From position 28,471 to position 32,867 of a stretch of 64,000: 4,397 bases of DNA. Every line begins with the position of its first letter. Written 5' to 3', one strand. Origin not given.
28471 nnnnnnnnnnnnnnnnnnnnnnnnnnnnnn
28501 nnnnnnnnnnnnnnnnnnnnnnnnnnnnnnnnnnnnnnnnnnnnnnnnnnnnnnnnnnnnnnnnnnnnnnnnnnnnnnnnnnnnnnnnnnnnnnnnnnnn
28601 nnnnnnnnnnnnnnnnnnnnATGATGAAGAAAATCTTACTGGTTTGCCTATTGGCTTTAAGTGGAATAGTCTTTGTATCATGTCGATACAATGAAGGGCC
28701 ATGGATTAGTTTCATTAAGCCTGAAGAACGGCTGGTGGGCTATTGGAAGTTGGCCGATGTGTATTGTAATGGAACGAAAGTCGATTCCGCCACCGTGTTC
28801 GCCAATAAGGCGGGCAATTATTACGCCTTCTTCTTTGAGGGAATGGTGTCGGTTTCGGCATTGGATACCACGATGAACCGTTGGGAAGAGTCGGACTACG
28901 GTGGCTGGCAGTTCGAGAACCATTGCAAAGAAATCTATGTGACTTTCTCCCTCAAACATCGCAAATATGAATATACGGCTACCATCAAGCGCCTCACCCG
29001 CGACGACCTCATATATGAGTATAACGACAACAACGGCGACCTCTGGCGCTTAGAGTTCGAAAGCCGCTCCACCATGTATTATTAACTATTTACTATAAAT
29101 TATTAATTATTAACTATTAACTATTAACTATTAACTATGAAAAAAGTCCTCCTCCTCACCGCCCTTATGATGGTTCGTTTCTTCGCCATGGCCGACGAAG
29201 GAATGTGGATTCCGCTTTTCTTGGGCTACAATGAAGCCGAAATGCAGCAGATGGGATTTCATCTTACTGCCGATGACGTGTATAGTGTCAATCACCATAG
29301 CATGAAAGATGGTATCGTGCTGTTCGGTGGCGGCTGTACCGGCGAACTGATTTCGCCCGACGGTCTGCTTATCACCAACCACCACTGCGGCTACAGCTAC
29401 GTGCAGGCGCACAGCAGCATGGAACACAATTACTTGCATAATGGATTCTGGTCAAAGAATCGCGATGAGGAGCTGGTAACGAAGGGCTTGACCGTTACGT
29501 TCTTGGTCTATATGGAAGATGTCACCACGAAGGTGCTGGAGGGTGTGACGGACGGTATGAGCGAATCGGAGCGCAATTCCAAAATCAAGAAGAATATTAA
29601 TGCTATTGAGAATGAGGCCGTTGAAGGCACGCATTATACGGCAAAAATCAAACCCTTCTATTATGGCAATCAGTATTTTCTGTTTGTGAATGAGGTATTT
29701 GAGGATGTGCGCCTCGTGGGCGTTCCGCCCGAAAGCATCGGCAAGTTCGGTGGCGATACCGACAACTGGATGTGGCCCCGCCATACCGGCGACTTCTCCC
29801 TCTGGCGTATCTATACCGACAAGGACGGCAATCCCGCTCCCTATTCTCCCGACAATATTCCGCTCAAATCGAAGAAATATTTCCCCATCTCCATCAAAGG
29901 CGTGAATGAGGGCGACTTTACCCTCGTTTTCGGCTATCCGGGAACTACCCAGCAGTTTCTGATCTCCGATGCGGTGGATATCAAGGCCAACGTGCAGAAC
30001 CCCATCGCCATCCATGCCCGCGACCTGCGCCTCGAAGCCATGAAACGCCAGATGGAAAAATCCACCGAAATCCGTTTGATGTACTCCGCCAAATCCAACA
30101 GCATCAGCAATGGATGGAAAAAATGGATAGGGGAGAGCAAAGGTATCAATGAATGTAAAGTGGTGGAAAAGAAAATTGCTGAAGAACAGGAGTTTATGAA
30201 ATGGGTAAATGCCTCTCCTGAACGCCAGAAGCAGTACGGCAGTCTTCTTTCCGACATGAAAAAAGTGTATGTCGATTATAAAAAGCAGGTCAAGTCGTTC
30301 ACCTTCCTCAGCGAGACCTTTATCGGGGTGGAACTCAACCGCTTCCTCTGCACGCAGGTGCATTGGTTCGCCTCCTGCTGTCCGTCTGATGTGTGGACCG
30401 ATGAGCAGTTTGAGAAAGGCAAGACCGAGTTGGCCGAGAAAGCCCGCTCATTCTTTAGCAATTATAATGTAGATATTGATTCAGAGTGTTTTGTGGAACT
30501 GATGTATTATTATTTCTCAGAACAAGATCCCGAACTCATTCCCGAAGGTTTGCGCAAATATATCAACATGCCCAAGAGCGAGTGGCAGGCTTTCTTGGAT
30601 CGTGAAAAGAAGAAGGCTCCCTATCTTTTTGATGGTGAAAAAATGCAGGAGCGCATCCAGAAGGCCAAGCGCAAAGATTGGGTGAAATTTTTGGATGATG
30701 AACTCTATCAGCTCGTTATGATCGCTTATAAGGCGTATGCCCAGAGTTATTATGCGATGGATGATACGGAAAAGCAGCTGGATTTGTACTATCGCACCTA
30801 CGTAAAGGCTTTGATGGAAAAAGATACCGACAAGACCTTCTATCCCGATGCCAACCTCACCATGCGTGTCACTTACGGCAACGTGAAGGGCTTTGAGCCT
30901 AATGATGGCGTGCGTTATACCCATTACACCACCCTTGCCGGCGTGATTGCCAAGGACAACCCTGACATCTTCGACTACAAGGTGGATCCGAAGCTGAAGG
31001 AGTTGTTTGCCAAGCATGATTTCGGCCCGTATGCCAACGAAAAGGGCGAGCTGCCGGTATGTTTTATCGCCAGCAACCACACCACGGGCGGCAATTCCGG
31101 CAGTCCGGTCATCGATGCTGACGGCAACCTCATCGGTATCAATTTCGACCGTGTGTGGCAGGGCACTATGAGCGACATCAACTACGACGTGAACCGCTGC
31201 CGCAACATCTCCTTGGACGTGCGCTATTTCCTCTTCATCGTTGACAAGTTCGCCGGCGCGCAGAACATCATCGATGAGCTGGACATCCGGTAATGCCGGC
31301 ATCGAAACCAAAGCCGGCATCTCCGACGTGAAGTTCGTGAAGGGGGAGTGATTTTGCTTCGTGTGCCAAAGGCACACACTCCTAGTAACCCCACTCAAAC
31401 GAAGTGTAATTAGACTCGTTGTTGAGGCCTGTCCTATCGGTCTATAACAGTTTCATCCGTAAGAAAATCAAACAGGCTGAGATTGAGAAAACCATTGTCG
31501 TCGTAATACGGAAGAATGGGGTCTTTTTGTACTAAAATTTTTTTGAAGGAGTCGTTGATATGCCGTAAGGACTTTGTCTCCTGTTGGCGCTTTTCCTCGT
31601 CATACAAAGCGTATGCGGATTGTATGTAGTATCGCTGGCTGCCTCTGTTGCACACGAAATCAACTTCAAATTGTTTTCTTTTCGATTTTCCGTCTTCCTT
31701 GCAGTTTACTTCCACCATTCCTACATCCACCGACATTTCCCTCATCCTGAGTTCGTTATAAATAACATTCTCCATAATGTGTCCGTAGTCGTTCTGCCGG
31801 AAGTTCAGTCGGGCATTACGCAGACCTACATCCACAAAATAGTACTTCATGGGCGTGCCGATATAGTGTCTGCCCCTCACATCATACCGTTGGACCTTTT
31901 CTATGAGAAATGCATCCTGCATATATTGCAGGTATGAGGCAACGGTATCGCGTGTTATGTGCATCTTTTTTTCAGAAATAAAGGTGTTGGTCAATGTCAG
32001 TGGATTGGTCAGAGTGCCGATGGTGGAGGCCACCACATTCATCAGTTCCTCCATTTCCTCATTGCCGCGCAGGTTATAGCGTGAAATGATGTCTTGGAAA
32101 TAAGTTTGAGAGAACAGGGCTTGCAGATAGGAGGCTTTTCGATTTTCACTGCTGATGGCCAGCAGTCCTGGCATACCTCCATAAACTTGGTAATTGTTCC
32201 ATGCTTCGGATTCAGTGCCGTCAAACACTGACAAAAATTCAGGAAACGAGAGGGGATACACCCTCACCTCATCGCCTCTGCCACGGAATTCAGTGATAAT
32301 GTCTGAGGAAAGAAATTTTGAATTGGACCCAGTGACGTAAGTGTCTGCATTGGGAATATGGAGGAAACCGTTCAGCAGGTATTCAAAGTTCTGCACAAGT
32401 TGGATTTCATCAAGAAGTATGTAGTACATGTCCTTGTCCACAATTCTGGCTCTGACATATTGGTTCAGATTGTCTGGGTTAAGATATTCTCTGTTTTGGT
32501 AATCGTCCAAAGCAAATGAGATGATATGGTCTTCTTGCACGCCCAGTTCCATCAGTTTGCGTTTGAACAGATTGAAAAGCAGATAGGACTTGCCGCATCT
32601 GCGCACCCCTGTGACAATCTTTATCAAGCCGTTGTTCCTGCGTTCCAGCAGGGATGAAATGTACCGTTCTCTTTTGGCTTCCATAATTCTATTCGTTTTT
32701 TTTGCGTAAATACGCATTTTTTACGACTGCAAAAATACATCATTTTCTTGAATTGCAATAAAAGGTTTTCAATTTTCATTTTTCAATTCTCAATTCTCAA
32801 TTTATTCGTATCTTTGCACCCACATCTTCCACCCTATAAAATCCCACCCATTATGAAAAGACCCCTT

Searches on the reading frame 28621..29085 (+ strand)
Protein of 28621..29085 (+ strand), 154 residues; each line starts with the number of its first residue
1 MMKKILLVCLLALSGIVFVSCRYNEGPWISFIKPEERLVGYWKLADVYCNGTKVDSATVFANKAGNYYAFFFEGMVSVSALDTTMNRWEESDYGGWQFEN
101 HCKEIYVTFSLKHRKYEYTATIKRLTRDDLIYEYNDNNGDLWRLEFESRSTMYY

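Call 11: search_protein_families(library=pfam, proteins=[window:28621-29085:+], max_evalue=0.001)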
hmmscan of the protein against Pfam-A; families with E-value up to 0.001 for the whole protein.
window:28621-29085:+ (154 aa): 1 family
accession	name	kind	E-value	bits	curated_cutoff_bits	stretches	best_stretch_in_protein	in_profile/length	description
PF13648.12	Lipocalin_4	-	6.7e-05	24.1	22.4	1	38-131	1-88/89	Lipocalin-like domain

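Call 50: search_protein_families(library=ncbifam, proteins=[window:28621-29085:+], max_evalue=0.001)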
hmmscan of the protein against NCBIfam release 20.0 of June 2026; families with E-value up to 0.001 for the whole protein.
window:28621-29085:+ (154 aa): 0 families

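Call 85: find_homologous_proteins(query=window:28621-29085:+, max_evalue=0.001)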
Query window:28621-29085:+ (154 aa): 7 proteins with E <= 0.001 among 34 candidates.
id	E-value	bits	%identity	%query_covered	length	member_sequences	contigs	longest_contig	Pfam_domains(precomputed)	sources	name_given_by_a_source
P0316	8.7e-101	352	98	100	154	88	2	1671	-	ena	-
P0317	4.0e-86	305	84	100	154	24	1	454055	-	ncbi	-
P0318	6.8e-69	249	84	82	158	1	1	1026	-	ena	-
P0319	2.1e-54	201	61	99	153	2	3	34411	-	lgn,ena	-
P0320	5.9e-53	197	61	99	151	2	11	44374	-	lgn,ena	-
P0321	1.4e-52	195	61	98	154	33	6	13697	-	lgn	-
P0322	1.2e-46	176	57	99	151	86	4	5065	-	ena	-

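Call 86: find_encoding_contigs(protein=P0317, flank=10000, max_places=2)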
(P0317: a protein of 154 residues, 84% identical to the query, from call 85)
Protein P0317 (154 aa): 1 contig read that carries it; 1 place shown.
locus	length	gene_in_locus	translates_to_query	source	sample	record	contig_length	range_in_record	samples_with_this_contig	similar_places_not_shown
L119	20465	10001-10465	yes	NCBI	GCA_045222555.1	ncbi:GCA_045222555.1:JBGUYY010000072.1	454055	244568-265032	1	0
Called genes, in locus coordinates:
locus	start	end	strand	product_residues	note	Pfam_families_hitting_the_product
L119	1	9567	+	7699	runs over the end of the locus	-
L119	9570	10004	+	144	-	-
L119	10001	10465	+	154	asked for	-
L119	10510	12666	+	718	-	PF10459:Peptidase_S46, PF13365:Trypsin_2 (faint)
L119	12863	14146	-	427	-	PF13173:AAA_14, PF13635:DUF4143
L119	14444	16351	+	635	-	PF18962:Por_Secre_tail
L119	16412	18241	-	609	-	PF18962:Por_Secre_tail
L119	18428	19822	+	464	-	PF01553:Acyltransferase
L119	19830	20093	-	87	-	PF12844:HTH_19, PF01381:HTH_3, PF13443:HTH_26 (weak)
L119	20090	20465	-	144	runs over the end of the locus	-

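Call 87: find_encoding_contigs(protein=P0320, flank=10000, max_places=3)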
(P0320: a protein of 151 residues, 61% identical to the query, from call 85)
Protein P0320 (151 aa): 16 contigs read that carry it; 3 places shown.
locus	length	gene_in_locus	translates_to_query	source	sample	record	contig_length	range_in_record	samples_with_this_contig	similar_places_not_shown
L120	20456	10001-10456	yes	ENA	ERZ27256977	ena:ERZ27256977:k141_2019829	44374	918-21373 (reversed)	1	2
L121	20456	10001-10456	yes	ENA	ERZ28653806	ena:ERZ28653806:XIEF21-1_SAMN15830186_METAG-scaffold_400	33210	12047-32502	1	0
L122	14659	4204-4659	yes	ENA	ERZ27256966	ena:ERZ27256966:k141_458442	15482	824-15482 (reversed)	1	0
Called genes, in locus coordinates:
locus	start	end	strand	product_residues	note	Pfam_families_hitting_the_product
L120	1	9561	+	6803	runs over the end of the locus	-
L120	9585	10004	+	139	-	-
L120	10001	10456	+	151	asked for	-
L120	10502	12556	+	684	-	PF00133:tRNA-synt_1, PF09334:tRNA-synt_1g, PF08264:Anticodon_1, PF19303:Anticodon_3, PF01588:tRNA_bind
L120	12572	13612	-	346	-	PF13280:WYL, PF25583:WCX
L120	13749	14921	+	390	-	PF01139:RtcB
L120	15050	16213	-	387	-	PF00756:Esterase, PF02230:Abhydrolase_2, PF00561:Abhydrolase_1 (weak), PF00326:Peptidase_S9 (weak), PF18962:Por_Secre_tail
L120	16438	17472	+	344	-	PF01761:DHQ_synthase, PF24621:DHQS_C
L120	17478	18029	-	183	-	-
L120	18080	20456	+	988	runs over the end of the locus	PF00675:Peptidase_M16 (weak), PF05193:Peptidase_M16_C, PF00675:Peptidase_M16 (weak), PF05193:Peptidase_M16_C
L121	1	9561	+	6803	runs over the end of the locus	-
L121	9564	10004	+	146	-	-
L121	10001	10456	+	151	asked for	-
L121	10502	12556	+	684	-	PF00133:tRNA-synt_1, PF09334:tRNA-synt_1g, PF08264:Anticodon_1, PF19303:Anticodon_3, PF01588:tRNA_bind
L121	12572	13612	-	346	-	PF13280:WYL, PF25583:WCX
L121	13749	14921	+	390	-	PF01139:RtcB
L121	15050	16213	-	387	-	PF00756:Esterase, PF02230:Abhydrolase_2, PF00561:Abhydrolase_1 (weak), PF00326:Peptidase_S9 (weak), PF18962:Por_Secre_tail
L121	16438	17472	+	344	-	PF01761:DHQ_synthase, PF24621:DHQS_C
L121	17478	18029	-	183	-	-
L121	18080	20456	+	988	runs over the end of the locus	PF00675:Peptidase_M16 (weak), PF05193:Peptidase_M16_C, PF00675:Peptidase_M16 (weak), PF05193:Peptidase_M16_C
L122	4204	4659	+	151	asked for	-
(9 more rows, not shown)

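Call 89: search_solved_structures(query=window:28621-29085:+, max_evalue=1)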
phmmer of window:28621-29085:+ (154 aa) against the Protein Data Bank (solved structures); distinct sequences matched with E-value up to 1: 2.
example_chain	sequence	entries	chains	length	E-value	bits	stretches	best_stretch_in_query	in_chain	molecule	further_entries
9sji_A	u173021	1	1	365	0.016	18.2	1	31-96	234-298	BT3088 (SGBPdex)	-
9sje_E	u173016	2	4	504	0.12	15.3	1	31-96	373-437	BT3088 (SGBPdex)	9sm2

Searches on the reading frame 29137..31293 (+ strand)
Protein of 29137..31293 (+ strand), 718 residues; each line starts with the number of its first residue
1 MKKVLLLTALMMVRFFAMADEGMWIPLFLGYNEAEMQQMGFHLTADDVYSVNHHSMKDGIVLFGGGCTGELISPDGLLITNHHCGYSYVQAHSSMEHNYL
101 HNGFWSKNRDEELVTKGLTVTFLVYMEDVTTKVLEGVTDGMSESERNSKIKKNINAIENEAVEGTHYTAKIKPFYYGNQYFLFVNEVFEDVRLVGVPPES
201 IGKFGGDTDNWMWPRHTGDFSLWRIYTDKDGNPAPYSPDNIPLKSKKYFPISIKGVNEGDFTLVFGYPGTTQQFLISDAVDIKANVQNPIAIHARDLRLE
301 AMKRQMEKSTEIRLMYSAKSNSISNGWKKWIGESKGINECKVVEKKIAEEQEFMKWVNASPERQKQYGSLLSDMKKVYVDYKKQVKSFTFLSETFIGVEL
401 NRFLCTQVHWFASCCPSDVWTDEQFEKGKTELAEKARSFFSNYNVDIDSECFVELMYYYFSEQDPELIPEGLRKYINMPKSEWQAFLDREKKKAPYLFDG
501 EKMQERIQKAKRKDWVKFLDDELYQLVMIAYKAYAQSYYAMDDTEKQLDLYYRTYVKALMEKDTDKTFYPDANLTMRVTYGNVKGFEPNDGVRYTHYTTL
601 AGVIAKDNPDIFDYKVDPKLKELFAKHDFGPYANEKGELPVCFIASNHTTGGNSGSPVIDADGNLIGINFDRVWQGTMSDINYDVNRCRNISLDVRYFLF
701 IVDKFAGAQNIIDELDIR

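Call 11: search_protein_families(library=pfam, proteins=[window:29137-31293:+], max_evalue=0.001)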
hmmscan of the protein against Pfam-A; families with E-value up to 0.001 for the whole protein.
window:29137-31293:+ (718 aa): 3 families
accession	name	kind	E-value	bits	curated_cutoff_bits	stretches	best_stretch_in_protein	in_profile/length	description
PF10459.15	Peptidase_S46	-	4.4e-215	716.9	22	1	19-716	1-697/698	Peptidase S46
PF13365.12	Trypsin_2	-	1.6e-07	32.6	27.6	0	645-668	121-144/144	Trypsin-like peptidase domain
PF00089.32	Trypsin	-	5e-05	23.7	20.6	0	66-91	26-52/220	Trypsin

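Call 73: find_encoding_contigs(protein=window:29137-31293:+, flank=10000, max_places=3)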
Protein window:29137-31293:+ (718 aa): no gene with exactly this product is on record in the collection.

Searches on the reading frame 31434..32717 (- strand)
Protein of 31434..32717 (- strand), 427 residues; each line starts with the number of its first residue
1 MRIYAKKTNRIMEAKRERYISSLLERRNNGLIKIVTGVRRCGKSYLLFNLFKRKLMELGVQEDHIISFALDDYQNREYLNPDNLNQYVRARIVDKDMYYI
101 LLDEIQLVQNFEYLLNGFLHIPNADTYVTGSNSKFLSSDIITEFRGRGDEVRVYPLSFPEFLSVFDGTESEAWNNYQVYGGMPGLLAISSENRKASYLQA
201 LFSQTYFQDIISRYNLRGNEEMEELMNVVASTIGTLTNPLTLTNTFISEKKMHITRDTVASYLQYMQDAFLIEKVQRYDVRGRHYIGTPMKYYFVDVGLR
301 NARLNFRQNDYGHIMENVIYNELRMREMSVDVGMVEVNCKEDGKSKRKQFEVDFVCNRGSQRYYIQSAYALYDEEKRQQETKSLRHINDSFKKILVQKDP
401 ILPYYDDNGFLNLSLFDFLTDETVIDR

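Call 11: search_protein_families(library=pfam, proteins=[window:31434-32717:-], max_evalue=0.001)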
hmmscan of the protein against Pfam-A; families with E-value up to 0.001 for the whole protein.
window:31434-32717:- (427 aa): 2 families
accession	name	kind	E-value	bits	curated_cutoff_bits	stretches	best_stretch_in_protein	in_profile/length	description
PF13173.12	AAA_14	-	1.8e-30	106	27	1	32-162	4-129/129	AAA domain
PF13635.12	DUF4143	-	1.3e-17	64.5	28.1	1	209-367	3-157/160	Domain of unknown function (DUF4143)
